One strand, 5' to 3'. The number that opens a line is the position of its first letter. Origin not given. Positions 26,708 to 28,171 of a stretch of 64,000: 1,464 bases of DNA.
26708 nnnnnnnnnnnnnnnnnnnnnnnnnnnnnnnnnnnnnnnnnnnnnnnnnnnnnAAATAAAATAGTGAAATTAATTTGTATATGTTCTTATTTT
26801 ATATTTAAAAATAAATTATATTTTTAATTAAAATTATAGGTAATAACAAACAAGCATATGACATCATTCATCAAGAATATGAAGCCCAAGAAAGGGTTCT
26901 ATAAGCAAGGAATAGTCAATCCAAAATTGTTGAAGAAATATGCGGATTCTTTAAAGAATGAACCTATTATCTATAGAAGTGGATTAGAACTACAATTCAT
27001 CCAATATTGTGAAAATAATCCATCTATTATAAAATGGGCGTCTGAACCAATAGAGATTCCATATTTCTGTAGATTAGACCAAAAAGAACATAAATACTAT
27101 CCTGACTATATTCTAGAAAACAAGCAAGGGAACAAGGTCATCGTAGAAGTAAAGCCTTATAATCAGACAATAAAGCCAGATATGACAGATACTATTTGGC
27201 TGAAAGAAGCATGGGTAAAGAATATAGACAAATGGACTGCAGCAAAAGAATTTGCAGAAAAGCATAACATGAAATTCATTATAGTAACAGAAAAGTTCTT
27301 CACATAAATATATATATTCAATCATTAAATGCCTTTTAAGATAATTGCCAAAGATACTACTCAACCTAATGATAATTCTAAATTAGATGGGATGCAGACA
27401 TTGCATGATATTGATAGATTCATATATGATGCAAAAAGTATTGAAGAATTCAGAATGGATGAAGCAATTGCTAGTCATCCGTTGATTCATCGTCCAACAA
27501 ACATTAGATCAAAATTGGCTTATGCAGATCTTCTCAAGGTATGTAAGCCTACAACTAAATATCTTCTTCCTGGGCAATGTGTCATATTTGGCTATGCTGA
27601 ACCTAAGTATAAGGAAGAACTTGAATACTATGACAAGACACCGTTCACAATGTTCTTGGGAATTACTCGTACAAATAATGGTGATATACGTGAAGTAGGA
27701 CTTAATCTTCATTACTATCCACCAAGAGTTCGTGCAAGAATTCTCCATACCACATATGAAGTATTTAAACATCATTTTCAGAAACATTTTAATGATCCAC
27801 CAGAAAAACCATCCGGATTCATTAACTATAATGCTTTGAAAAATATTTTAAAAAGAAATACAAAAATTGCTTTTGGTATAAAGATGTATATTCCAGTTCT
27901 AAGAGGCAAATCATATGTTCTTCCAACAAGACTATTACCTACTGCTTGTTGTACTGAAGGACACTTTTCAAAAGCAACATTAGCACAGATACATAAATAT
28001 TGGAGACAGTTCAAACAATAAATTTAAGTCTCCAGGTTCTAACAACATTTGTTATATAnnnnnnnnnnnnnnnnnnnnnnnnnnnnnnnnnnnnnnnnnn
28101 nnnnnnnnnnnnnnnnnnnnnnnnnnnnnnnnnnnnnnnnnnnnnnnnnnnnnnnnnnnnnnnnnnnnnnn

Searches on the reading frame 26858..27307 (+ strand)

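Call 12: search_protein_families(library=phrogs, proteins=[window:26858-27307:+], max_evalue=0.001)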
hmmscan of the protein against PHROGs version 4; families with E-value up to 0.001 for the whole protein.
window:26858-27307:+ (149 aa): 4 families
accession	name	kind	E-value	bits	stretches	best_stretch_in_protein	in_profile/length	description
phrog_218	-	connector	1.8e-38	132.9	1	15-147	3-140/148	head closure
phrog_14892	-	connector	4.2e-16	60.4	1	49-147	2-109/117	head closure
phrog_945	-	DNA, RNA and nucleotide metabolism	5.6e-08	33.6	1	33-117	8-79/145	endonuclease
phrog_15137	-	DNA, RNA and nucleotide metabolism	7.5e-05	23.4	1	34-103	124-191/236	endonuclease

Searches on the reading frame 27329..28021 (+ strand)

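Call 12: search_protein_families(library=phrogs, proteins=[window:27329-28021:+], max_evalue=0.001)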
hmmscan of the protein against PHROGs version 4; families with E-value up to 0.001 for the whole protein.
window:27329-28021:+ (230 aa): 1 family
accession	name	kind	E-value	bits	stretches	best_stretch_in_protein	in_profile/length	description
phrog_429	-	DNA, RNA and nucleotide metabolism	2.6e-16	61.1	1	57-190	39-161/210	DNA end protector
